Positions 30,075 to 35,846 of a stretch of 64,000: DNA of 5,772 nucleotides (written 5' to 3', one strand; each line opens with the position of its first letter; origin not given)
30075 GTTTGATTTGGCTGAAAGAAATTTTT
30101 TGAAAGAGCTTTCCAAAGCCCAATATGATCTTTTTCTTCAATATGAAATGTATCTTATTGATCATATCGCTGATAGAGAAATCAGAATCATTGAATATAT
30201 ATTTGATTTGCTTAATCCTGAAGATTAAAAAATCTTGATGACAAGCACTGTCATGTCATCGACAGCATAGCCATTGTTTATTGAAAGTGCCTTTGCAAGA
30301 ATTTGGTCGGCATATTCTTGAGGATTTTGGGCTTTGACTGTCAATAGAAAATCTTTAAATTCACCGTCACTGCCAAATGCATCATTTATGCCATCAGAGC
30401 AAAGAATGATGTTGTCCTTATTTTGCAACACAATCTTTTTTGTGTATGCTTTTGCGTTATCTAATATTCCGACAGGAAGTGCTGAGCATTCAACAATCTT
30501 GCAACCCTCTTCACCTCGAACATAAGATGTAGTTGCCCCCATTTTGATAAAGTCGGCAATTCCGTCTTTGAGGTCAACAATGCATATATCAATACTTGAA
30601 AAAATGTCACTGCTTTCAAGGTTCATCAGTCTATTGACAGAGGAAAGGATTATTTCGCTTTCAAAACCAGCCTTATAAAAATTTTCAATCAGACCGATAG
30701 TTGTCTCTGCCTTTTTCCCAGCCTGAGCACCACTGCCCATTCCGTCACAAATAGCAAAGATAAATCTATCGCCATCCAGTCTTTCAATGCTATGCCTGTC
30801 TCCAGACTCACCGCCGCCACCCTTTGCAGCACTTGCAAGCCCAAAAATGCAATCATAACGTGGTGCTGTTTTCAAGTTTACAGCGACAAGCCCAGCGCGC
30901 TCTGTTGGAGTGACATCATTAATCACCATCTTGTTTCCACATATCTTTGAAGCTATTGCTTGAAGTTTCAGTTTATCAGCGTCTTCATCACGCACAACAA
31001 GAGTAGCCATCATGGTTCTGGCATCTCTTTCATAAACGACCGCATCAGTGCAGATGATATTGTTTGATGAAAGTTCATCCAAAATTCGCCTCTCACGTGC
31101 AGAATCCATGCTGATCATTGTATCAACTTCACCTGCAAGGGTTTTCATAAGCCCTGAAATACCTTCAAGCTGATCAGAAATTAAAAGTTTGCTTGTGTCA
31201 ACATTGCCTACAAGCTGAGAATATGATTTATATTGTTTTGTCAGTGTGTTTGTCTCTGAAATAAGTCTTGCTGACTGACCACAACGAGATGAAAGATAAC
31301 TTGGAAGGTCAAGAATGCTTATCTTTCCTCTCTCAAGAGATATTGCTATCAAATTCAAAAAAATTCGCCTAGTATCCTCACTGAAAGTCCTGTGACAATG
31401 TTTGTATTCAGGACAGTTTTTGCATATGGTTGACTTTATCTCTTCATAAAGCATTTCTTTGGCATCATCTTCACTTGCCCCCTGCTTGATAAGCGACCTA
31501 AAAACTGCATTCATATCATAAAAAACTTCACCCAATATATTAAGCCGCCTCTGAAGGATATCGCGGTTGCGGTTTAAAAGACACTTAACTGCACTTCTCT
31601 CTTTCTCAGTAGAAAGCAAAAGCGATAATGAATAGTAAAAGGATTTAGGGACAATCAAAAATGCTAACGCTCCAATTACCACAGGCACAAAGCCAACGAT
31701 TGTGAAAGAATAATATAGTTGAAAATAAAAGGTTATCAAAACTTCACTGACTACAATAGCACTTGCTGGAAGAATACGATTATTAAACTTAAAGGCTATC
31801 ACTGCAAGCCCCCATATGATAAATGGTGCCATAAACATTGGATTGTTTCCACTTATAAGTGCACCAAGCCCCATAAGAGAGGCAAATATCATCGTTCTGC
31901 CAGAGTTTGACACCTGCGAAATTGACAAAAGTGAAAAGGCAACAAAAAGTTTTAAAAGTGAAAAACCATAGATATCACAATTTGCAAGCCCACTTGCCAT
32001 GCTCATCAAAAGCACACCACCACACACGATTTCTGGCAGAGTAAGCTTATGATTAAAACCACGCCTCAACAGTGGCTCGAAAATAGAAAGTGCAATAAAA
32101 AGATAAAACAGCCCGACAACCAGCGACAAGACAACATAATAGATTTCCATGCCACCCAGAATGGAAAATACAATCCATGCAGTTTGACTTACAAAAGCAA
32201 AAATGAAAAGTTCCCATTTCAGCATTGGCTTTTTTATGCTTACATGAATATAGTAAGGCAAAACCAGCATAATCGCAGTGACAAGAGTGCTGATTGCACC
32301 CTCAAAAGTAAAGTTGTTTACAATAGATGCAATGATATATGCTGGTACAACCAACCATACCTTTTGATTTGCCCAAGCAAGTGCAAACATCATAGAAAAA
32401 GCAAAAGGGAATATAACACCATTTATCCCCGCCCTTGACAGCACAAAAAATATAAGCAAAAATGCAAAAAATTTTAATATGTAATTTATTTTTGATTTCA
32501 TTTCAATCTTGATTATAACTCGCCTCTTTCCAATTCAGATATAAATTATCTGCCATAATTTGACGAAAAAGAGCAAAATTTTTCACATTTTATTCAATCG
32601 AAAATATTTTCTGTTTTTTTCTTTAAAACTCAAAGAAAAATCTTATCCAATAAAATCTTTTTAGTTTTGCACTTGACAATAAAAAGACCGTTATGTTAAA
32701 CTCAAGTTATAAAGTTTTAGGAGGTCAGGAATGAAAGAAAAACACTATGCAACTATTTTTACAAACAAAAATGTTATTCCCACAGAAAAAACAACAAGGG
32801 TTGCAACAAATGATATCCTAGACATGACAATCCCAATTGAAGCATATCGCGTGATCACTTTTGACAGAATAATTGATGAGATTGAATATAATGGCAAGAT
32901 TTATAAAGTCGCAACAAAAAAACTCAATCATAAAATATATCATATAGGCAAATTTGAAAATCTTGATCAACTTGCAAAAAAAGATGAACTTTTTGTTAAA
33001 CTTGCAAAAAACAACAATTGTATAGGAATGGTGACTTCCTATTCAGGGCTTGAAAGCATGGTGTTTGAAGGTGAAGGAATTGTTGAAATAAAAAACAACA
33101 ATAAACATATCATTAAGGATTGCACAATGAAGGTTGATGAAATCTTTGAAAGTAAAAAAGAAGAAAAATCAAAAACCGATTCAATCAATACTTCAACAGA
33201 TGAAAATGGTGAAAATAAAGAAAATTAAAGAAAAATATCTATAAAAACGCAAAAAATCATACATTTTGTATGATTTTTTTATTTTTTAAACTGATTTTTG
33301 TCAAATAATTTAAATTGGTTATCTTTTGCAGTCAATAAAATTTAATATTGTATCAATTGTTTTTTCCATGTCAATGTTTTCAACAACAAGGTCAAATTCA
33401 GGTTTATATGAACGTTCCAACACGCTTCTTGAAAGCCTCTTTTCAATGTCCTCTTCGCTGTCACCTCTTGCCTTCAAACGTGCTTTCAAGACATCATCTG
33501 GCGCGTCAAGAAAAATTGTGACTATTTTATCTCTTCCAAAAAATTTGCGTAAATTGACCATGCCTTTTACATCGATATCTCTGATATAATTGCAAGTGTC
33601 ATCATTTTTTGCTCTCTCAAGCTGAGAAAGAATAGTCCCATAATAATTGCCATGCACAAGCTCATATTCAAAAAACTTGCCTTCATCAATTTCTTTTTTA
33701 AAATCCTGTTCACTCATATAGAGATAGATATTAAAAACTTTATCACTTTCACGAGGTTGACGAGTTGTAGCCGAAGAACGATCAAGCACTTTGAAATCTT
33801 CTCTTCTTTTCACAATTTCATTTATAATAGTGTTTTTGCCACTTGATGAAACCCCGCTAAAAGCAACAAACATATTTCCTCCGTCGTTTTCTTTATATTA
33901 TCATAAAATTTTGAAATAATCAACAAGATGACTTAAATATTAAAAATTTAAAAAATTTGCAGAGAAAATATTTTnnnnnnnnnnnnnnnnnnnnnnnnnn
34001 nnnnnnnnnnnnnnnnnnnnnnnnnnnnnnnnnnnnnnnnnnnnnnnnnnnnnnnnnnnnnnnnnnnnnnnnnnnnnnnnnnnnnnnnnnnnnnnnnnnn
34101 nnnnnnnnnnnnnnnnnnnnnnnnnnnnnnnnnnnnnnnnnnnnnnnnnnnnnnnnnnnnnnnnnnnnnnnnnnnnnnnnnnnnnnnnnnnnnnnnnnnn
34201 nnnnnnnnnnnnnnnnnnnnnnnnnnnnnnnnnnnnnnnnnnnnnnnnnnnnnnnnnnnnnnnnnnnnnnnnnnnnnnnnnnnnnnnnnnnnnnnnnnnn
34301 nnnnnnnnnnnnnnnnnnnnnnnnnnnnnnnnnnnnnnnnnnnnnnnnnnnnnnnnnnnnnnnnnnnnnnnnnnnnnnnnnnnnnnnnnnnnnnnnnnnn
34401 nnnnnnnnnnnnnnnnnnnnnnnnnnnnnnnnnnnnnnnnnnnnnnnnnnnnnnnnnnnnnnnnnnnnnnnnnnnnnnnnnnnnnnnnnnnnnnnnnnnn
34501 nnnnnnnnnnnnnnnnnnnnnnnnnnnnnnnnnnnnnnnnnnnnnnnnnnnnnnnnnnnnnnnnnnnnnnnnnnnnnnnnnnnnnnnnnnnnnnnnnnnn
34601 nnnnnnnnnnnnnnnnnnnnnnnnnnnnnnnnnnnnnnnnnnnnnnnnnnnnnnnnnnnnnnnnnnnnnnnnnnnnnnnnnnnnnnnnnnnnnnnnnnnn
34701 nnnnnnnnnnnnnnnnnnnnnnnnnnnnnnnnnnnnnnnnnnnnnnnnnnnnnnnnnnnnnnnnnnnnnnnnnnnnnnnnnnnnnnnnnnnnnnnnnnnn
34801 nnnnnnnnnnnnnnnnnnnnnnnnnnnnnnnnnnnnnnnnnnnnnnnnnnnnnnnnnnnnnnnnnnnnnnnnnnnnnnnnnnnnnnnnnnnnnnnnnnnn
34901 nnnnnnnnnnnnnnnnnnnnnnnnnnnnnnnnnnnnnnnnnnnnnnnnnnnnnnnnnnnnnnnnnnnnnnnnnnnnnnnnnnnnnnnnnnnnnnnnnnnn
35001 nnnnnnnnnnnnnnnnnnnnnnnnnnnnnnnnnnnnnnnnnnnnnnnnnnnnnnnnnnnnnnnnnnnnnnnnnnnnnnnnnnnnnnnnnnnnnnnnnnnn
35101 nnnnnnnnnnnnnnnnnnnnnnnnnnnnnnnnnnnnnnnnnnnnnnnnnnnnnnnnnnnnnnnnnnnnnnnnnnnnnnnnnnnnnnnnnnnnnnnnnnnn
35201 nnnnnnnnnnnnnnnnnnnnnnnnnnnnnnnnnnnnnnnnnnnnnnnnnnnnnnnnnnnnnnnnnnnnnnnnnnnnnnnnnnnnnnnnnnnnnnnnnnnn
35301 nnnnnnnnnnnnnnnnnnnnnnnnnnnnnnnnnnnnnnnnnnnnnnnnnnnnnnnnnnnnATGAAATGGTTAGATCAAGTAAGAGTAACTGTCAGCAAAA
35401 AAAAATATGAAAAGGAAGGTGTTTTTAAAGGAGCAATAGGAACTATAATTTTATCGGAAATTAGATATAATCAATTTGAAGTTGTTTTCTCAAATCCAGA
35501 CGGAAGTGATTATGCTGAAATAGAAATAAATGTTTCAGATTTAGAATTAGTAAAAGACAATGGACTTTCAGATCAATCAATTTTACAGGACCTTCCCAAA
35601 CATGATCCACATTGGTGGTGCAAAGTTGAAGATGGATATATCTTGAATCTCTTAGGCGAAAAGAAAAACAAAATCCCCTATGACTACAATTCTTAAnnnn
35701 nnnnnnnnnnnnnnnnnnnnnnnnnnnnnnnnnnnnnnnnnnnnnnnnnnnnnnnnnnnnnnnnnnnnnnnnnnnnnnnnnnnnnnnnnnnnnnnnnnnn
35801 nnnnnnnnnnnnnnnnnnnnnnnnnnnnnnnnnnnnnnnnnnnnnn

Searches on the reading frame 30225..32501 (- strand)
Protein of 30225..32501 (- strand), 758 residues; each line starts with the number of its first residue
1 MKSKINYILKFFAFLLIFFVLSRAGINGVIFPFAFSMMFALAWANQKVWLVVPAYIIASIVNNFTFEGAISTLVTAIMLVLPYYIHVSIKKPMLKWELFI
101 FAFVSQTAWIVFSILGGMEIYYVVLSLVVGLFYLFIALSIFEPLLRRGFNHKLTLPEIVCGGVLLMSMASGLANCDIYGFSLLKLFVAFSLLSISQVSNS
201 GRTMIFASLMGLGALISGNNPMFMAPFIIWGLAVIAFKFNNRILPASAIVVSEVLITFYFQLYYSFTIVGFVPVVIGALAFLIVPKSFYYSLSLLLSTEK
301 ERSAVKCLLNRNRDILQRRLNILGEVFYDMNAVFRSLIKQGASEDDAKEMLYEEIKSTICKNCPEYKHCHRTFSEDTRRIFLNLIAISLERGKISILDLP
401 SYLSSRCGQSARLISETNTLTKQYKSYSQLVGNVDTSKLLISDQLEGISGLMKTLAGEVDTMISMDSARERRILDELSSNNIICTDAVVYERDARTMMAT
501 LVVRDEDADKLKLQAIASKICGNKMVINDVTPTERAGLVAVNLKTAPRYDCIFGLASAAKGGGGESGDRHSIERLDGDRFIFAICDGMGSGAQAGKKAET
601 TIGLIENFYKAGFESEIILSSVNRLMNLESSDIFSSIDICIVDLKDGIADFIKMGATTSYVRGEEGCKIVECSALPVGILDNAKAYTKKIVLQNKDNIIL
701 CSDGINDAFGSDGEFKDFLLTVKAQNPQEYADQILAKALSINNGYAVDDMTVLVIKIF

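Call 8: search_protein_families(library=pfam, proteins=[window:30225-32501:-], max_evalue=0.01)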
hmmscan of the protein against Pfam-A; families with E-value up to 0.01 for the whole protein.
window:30225-32501:- (758 aa): 3 families
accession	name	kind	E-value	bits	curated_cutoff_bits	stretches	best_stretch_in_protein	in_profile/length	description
PF19732.4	SpoIIE_N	-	1.2e-38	133.5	27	1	9-563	39-603/605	Stage II sporulation protein E N-terminal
PF07228.17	SpoIIE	-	2.6e-27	96.4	25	1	576-757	1-191/192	Stage II sporulation protein E (SpoIIE)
PF13672.11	PP2C_2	-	0.0005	20.1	24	0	688-739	157-208/209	Protein phosphatase 2C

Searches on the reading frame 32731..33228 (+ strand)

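Call 8: search_protein_families(library=pfam, proteins=[window:32731-33228:+], max_evalue=0.01)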
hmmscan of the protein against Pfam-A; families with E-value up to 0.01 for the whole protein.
window:32731-33228:+ (165 aa): 0 families

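Call 10: search_protein_families(library=ncbifam, proteins=[window:32731-33228:+], max_evalue=0.05)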
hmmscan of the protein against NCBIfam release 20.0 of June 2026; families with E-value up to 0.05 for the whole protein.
window:32731-33228:+ (165 aa): 1 family
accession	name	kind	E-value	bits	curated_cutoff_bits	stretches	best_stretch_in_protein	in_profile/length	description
NF009984.0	PRK13450.1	equivalog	0.017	15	164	1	96-146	48-98/133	F0F1 ATP synthase subunit epsilon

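Call 80: search_protein_families(library=padloc, proteins=[window:32731-33228:+], max_evalue=0.01)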
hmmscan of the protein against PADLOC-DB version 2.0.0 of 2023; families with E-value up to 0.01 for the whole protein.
window:32731-33228:+ (165 aa): 0 families

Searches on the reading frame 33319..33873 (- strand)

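Call 8: search_protein_families(library=pfam, proteins=[window:33319-33873:-], max_evalue=0.01)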
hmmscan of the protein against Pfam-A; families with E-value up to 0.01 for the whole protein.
window:33319-33873:- (184 aa): 5 families
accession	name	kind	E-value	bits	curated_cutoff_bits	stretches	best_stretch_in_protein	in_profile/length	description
PF00625.27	Guanylate_kin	-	1.6e-22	80.5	25.2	1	5-180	7-179/182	Guanylate kinase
PF13238.12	AAA_18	-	8.6e-07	29.9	29.4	1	3-145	1-120/128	AAA domain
PF13671.12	AAA_33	-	0.0007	20.4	27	0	117-153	99-134/143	AAA domain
PF01712.25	dNK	-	0.0033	17.7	27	0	89-142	93-149/203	Deoxynucleoside kinase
PF02223.23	Thymidylate_kin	-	0.005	17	27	0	98-148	100-150/185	Thymidylate kinase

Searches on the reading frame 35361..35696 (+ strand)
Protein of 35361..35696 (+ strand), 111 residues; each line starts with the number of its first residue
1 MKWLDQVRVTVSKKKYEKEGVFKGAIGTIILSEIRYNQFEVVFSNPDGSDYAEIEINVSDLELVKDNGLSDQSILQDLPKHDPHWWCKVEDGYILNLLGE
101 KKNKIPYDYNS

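Call 3: search_protein_families(library=pfam, proteins=[window:35361-35696:+], max_evalue=0.1)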
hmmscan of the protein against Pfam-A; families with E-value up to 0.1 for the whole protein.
window:35361-35696:+ (111 aa): 1 family
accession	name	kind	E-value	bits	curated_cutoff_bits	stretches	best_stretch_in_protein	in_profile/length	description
PF16277.11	DUF4926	-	3.4e-05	23.6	29.1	1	4-62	2-56/57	Domain of unknown function (DUF4926)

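Call 4: search_protein_families(library=phrogs, proteins=[window:35361-35696:+], max_evalue=0.1)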
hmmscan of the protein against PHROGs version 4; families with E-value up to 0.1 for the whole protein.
window:35361-35696:+ (111 aa): 1 family
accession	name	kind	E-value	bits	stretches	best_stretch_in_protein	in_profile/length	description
phrog_7871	-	unknown function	0.01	16.8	1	12-66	19-67/73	-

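Call 5: search_protein_families(library=padloc, proteins=[window:35361-35696:+], max_evalue=0.1)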
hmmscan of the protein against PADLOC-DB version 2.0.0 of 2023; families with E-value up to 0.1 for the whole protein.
window:35361-35696:+ (111 aa): 0 families

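Call 10: search_protein_families(library=ncbifam, proteins=[window:35361-35696:+], max_evalue=0.05)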
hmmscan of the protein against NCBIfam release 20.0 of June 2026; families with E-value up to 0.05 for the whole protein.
window:35361-35696:+ (111 aa): 0 families
